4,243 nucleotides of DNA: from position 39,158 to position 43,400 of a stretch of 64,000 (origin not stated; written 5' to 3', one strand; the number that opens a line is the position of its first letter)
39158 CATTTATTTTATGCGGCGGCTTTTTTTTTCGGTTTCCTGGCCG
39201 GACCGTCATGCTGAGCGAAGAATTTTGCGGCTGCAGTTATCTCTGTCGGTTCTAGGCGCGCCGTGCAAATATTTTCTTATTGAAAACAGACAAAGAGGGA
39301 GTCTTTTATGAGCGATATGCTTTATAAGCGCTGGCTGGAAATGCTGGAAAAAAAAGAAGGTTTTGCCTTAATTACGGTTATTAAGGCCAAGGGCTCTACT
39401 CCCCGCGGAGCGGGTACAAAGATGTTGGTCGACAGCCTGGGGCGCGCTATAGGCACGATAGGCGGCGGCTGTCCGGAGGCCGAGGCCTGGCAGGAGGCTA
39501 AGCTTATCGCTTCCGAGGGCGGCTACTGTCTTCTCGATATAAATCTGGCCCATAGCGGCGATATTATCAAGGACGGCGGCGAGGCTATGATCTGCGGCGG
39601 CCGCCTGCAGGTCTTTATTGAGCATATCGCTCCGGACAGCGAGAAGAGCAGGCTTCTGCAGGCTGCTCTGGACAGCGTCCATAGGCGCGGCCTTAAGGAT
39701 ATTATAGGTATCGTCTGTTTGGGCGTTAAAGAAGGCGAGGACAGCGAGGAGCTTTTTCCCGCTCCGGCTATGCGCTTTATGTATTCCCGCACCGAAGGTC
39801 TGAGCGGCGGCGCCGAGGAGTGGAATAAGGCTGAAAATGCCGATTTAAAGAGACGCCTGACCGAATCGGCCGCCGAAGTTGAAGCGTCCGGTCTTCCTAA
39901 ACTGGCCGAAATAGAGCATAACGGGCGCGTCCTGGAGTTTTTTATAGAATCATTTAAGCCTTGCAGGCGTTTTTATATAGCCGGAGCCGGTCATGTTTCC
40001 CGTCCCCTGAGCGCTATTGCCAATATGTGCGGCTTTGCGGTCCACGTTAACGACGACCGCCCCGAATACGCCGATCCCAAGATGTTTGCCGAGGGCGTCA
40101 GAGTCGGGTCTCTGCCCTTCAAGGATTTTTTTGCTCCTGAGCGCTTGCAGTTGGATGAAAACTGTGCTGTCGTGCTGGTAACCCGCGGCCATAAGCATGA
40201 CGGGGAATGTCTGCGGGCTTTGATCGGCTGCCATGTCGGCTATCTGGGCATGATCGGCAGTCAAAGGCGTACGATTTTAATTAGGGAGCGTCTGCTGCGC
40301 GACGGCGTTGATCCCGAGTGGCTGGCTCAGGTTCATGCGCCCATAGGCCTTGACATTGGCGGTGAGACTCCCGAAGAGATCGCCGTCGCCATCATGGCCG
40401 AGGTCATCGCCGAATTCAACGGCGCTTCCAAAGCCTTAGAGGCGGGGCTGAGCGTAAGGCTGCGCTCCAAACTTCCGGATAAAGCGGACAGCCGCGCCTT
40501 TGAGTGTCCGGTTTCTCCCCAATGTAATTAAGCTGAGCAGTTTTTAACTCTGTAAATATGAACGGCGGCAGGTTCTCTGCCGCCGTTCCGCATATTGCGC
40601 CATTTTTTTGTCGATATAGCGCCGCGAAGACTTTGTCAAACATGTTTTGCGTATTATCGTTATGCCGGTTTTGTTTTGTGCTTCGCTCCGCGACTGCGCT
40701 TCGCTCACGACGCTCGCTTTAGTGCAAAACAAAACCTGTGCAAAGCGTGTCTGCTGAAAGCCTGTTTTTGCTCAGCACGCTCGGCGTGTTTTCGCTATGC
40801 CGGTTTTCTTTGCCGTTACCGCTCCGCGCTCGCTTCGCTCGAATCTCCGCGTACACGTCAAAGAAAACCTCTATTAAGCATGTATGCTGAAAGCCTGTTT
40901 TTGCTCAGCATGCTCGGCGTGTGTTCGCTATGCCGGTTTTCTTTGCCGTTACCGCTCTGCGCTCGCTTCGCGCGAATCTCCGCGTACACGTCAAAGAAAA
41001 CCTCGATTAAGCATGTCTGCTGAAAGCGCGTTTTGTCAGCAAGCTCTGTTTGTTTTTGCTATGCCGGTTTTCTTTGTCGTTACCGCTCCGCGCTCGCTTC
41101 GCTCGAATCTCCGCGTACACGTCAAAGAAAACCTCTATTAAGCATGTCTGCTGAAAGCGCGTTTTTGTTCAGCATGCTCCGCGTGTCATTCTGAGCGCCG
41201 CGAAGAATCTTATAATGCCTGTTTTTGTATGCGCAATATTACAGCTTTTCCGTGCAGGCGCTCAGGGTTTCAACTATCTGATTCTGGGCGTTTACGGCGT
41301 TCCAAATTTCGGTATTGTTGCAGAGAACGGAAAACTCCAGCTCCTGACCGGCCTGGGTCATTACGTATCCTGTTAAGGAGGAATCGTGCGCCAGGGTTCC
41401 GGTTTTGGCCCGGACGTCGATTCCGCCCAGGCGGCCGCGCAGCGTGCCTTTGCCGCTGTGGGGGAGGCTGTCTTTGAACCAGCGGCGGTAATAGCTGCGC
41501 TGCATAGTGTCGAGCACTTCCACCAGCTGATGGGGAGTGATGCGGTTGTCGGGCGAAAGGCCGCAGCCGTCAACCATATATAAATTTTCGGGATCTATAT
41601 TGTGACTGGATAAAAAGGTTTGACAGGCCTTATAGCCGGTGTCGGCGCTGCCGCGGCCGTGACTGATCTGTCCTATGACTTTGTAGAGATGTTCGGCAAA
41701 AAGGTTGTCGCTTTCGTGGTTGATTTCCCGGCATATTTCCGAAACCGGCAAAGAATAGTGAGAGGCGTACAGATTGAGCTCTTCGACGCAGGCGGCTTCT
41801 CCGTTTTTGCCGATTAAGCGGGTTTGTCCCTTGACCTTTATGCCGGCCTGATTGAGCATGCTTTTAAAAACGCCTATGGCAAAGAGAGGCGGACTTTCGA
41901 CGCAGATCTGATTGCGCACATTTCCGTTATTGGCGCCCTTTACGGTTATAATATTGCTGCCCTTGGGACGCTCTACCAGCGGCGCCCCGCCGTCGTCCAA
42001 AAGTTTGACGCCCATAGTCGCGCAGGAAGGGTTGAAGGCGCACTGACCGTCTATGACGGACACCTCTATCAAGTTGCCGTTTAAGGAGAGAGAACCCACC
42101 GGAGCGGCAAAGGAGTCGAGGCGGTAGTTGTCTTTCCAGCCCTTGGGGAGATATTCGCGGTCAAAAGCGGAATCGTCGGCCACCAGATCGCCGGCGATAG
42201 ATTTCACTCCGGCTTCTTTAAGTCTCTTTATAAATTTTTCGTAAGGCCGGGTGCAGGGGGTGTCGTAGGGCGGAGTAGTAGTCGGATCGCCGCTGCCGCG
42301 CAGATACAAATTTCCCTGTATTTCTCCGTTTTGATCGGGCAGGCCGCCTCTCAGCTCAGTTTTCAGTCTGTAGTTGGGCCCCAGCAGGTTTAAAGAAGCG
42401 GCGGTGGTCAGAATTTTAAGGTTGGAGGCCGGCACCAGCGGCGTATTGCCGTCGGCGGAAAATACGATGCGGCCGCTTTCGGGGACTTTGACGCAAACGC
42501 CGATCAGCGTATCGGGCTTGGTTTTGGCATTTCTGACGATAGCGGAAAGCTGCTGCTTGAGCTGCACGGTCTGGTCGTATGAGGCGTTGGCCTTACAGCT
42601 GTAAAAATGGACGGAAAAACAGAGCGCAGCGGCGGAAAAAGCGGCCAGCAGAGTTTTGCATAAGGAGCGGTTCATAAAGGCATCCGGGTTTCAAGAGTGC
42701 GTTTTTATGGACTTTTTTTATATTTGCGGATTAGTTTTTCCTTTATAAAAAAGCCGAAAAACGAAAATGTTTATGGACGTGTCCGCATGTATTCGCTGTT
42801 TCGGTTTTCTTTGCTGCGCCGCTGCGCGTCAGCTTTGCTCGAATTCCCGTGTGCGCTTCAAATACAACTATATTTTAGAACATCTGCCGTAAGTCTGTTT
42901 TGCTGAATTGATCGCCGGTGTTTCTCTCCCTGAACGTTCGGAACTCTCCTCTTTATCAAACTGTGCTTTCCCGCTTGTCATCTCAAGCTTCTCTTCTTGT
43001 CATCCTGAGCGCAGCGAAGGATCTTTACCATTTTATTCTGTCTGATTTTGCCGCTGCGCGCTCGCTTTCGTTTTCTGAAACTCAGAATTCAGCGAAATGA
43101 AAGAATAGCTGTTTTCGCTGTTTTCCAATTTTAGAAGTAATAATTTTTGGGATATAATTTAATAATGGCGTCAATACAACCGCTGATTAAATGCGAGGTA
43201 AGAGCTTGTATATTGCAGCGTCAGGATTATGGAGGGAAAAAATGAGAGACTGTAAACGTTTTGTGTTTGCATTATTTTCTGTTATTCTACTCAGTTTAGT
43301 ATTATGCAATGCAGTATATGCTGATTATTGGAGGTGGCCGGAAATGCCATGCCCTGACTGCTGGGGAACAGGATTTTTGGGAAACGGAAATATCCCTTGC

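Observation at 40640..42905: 131-133 bp tandem repeat array with a compensatory-mutated internal inverted repeat, flanking the PBP4 gene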

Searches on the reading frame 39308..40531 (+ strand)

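Call 54: search_protein_families(library=pfam, proteins=[window:39308-40531:+], max_evalue=0.001)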
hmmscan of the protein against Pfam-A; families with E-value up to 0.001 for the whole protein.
window:39308-40531:+ (407 aa): 2 families
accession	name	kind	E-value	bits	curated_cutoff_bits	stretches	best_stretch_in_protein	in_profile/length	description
PF13478.12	XdhC_C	-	5.5e-39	134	29.7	1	223-366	2-125/125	XdhC Rossmann domain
PF02625.21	XdhC_CoxI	-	2.9e-19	69.2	24.3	1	13-77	2-66/68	XdhC and CoxI family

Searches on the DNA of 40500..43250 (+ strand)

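Call 39: search_rna_families(source=window, start=40500, end=43250, threshold=evalue, max_evalue=10)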
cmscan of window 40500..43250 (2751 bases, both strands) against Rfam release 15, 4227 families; matches with E-value up to 10: 5.
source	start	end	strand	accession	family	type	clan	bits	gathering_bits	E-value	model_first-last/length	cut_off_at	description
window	43066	43140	-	RF00651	mir-221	Gene; miRNA;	-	23.4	46.6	0.031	1-84/84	no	mir-221 microRNA precursor family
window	41267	41287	+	RF01355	CRISPR-DR26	Gene; CRISPR;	-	22.4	39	1.1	1-25/25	no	CRISPR RNA direct repeat element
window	42699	42766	+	RF03566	mir-4875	Gene; miRNA;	-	20.5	90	0.91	1-73/73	no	mir-4875 microRNA precursor family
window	40766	40801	-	RF01546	TB6Cs1H1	Gene; snRNA; snoRNA; HACA-box;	-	17.1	40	2.9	1-66/66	no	Trypanosomatid snoRNA TB6Cs1H1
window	40536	40629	-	RF02931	Bacilli-1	Gene; sRNA;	-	16.9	55.6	2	1-65/65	no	Bacilli-1 RNA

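Call 68: build_rna_model(alignment_id=A1, structure=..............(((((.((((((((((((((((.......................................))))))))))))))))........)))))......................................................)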
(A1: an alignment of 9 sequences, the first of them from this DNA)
Model R1 built from alignment A1 (9 sequences, 158 columns); structure: as given.
model positions 135; base pairs 21; branch points 0; effective number of sequences 2.35; information 0.591 bits per position. Calibrated on 0.2 Mb of random sequence (short: E-values are rough).
structure used (alignment columns):
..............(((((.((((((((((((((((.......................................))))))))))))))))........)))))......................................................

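Call 69: search_with_rna_model(model_id=R1, source=window, filters=off, max_evalue=10)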
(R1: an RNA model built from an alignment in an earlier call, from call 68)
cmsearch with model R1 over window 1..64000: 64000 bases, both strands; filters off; matches with E-value up to 10: 24.
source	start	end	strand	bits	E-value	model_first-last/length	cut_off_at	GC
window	40787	40922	+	154.5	5.9e-38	1-135/135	no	0.51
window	41051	41186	+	150.6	6.3e-37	1-135/135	no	0.5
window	40652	40786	+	122.6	1.1e-29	1-135/135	no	0.52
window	40923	41049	+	114.6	1.4e-27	1-135/135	no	0.53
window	42788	42921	+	114.6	1.4e-27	1-135/135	no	0.47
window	158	293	-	109.6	2.7e-26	1-135/135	no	0.46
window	40935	41002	-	17.2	0.03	16-82/135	no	0.56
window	41066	41133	-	15.7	0.072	16-82/135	no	0.54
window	40802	40869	-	15.5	0.079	16-82/135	no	0.56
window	40619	40748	-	15.4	0.085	1-135/135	no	0.5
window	48115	48195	-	11.6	0.83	1-135/135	no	0.42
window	62171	62244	+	10.1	2.1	1-135/135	no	0.59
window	48508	48562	-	9.7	2.6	1-135/135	no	0.36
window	30195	30254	+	9.4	3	1-135/135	no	0.33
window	18771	18842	+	9.3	3.4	1-135/135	no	0.56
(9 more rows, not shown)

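Call 70: search_dna_similar(query=window:40640-41240:+, collection=plasmids, mode=distant, max_rows=8)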
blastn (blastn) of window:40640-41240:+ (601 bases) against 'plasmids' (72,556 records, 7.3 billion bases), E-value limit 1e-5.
No match.

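Call 71: search_dna_similar(query=window:40640-41240:+, collection=phages, mode=distant, max_rows=8)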
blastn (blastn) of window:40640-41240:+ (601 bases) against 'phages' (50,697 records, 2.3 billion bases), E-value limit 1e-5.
No match.

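Call 97: search_with_rna_model(model_id=R1, sources=[L192, L193, L194, L190, L191, L067, L001, L002, L063, L065, L068], max_evalue=1, filters=off)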
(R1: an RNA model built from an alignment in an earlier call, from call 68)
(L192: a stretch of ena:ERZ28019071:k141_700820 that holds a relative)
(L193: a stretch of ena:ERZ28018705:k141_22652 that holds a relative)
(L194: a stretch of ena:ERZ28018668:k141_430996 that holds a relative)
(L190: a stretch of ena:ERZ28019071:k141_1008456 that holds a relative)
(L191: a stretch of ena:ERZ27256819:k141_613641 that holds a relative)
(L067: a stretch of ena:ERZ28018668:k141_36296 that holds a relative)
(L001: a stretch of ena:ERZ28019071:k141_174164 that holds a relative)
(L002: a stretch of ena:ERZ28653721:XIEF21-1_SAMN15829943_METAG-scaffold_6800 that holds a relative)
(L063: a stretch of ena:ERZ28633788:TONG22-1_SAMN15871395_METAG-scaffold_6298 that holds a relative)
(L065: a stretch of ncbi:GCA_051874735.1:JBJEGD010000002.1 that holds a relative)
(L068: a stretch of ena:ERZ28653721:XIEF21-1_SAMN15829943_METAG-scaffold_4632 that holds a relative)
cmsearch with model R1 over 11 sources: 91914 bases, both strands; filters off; matches with E-value up to 1: 30.
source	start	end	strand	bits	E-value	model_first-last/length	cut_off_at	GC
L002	11623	11758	-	154.5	8.5e-38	1-135/135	no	0.51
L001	11490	11625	-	150.5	9.1e-37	1-135/135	no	0.52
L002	11490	11622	-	140.7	3.2e-34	1-135/135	no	0.52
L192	592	728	+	138.2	1.5e-33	1-135/135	no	0.47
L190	37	173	+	134.1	1.7e-32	1-135/135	no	0.45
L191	560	696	+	134.1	1.7e-32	1-135/135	no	0.45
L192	1755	1891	+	128.8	4e-31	1-135/135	no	0.5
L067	506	641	+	125.2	3.4e-30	1-135/135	no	0.48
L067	642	776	+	115.5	1.2e-27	1-135/135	no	0.45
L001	9755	9888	-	114.6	2e-27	1-135/135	no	0.47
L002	9755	9888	-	114.6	2e-27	1-135/135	no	0.47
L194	158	294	+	111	1.7e-26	1-135/135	no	0.45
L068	11222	11357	+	109.6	3.9e-26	1-135/135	no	0.46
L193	569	710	+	104.8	7.2e-25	1-135/135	no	0.52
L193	717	815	+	69.7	9.6e-16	10-106/135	no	0.47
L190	174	312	+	66.3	7.2e-15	1-135/135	no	0.5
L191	697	835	+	66.3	7.2e-15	1-135/135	no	0.5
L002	11759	11824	-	33.5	2.4e-06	10-132/135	no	0.45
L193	536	669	-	16.9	0.049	1-135/135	no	0.52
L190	45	120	-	16.6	0.062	16-89/135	no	0.55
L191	568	643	-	16.6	0.062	16-89/135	no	0.55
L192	607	675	-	16.1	0.082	16-82/135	no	0.58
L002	11543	11610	+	15.5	0.11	16-82/135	no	0.56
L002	11676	11743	+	15.5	0.11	16-82/135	no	0.56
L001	11543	11610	+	15.5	0.12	16-82/135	no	0.57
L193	723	791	-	14.8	0.18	16-82/135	no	0.54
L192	1763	1838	-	14.3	0.24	16-89/135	no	0.59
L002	11825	11849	-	14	0.28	42-66/135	no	0.6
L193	451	535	+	13.6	0.37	1-135/135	no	0.28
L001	15720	15805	-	12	0.95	1-135/135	no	0.49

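Call 98: search_with_rna_model(model_id=R1, sources=[window, L192, L193, L194, L191, L067, L001], max_evalue=1e-10, make_alignment=true)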
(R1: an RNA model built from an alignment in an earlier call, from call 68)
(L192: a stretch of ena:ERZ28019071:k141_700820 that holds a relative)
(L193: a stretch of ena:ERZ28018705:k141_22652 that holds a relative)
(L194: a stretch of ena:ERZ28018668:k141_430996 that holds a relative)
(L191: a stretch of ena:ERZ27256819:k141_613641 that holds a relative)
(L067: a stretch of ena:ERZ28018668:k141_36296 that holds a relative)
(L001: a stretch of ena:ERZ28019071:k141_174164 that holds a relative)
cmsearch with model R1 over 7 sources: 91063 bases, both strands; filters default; matches with E-value up to 1e-10: 13.
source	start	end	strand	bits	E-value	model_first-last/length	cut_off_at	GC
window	40787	40922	+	154.5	8.3e-38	1-135/135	no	0.51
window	41051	41186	+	150.6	8.8e-37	1-135/135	no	0.5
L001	11490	11625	-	150.6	8.8e-37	1-135/135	no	0.52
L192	592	728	+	138.2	1.4e-33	1-135/135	no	0.47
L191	560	696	+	134.1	1.7e-32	1-135/135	no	0.45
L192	1755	1891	+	128.9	3.9e-31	1-135/135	no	0.5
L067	506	641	+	125.3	3.3e-30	1-135/135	no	0.48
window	42788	42921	+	114.7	1.9e-27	1-135/135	no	0.47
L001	9755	9888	-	114.7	1.9e-27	1-135/135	no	0.47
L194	158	294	+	111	1.7e-26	1-135/135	no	0.45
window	158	293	-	109.7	3.8e-26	1-135/135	no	0.46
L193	569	710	+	104.8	7e-25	1-135/135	no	0.52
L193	717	806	+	68.2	2.3e-15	10-97/135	no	0.47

Alignment A3: 13 matches aligned to the model, 144 columns, each read 5' to 3' on its own strand. Consensus structure (alignment columns), stored with it:
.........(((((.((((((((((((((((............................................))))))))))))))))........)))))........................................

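Call 106: search_dna_similar(query=L191:380-700:+, collection=plasmids, mode=distant, max_evalue=0.01, max_rows=10)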
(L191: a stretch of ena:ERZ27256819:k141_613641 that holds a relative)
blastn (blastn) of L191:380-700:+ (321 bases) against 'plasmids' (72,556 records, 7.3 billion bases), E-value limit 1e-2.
Records with a match: 2; places in all: 3; records where one place covers at least 80% of the query: 0.
Best place of each record, by identity: >=99% 1; 95-99% 1.
By first word of the organism name: Calothrix 2.
By predicted mobility (MOB-suite, as given by PLSDB): mobilizable 1; non-mobilizable 1.
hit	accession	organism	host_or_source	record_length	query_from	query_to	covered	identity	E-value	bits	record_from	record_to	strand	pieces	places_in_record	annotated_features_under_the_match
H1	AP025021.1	Calothrix sp. PCC 7716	-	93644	1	162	17%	98.2%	2e-3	99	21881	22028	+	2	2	hypothetical protein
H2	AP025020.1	Calothrix sp. PCC 7716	-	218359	137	163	8%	100.0%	2e-3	50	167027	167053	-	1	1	none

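Call 108: get_annotated_region(hit=H1, flank=2500)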
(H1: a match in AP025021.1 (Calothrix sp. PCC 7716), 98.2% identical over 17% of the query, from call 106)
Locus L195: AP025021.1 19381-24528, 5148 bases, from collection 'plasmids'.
description: Calothrix sp. PCC 7716 plasmid Cal7716_p3 DNA, complete genome
organism: Calothrix sp. PCC 7716 (NCBI taxid 2853227)
taxonomy: Bacteria; Cyanobacteriota; Cyanophyceae; Nostocales; Calotrichaceae; Calothrix; Calothrix sp. PCC 7716
host: -; source: -; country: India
typing (MOB-suite, as given by PLSDB): mobilizable; relaxase MOBP
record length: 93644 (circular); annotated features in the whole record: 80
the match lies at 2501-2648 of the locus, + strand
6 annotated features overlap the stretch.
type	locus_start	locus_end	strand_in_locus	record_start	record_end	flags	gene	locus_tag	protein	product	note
CDS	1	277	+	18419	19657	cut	-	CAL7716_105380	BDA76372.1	hypothetical protein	-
CDS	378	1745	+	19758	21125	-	-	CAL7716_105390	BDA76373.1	DnaB helicase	-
CDS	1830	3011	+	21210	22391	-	-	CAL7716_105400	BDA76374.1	hypothetical protein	-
CDS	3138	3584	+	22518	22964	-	-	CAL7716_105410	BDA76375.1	hypothetical protein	-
CDS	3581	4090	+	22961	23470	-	-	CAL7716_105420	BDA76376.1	hypothetical protein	-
CDS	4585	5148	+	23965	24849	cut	-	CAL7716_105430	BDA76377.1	hypothetical protein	-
